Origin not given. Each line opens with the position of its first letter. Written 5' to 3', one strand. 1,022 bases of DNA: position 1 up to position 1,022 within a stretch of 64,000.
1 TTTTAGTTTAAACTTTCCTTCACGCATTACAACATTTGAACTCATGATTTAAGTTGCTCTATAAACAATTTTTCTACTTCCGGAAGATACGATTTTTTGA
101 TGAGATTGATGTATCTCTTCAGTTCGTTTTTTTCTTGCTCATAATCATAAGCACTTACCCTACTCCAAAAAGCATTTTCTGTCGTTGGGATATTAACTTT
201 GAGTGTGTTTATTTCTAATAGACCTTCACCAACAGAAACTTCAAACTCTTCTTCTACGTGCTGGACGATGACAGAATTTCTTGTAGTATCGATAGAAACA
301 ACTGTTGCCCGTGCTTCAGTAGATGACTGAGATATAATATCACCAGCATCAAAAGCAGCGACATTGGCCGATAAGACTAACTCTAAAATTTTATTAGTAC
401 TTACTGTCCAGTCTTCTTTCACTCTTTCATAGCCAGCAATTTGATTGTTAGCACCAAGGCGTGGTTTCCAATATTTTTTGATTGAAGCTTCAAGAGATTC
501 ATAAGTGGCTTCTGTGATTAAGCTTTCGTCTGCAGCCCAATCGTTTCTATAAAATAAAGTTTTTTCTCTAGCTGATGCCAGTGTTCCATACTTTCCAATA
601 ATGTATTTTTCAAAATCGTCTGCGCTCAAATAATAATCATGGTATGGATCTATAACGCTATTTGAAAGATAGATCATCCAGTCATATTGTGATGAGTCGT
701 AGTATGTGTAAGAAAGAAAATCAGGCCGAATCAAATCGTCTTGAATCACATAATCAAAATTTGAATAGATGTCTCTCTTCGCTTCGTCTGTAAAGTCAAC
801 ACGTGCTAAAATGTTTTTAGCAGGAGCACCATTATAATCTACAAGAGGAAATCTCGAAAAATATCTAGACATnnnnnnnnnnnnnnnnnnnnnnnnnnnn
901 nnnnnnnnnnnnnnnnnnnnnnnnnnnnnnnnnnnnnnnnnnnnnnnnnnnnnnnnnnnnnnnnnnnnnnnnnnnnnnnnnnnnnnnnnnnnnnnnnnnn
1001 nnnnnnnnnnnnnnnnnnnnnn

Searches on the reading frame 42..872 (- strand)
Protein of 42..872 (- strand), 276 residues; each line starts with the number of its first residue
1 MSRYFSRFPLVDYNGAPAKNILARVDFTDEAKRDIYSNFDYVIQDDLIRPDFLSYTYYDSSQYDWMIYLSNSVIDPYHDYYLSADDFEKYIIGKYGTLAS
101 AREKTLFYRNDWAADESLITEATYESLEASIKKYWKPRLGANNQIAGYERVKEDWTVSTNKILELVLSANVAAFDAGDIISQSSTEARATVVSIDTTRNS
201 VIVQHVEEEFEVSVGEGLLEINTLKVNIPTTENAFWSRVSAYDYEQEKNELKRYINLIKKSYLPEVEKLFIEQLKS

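Call 90: find_encoding_contigs(protein=window:42-872:-, flank=10000, max_places=3)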
Protein window:42-872:- (276 aa): 21 contigs read that carry it; 3 places shown.
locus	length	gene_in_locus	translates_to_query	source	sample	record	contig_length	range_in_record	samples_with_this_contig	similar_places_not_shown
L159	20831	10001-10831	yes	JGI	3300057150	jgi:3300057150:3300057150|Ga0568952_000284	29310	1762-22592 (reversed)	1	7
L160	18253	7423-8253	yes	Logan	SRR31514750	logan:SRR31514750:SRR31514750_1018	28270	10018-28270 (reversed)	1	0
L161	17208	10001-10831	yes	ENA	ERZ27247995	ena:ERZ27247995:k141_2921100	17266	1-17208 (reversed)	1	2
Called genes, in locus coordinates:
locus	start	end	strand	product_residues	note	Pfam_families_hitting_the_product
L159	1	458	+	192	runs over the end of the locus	PF08993:T4_Gp59_N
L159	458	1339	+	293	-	-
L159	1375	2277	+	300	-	PF08804:gp32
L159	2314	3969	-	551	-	-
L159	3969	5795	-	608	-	-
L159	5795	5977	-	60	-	-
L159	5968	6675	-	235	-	PF12322:T4_baseplate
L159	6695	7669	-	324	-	PF23849:Phage_TTP_2, PF06841:Phage_T4_gp19 (weak)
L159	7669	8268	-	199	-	PF26869:Phage_T4_gp2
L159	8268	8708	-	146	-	PF08722:Tn7_TnsA-like_N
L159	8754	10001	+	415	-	-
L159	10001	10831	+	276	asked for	-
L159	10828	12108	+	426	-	-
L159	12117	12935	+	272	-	PF06714:Gp5_OB (faint)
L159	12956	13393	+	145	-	PF04965:GPW_gp25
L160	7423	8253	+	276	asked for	-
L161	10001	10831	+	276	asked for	-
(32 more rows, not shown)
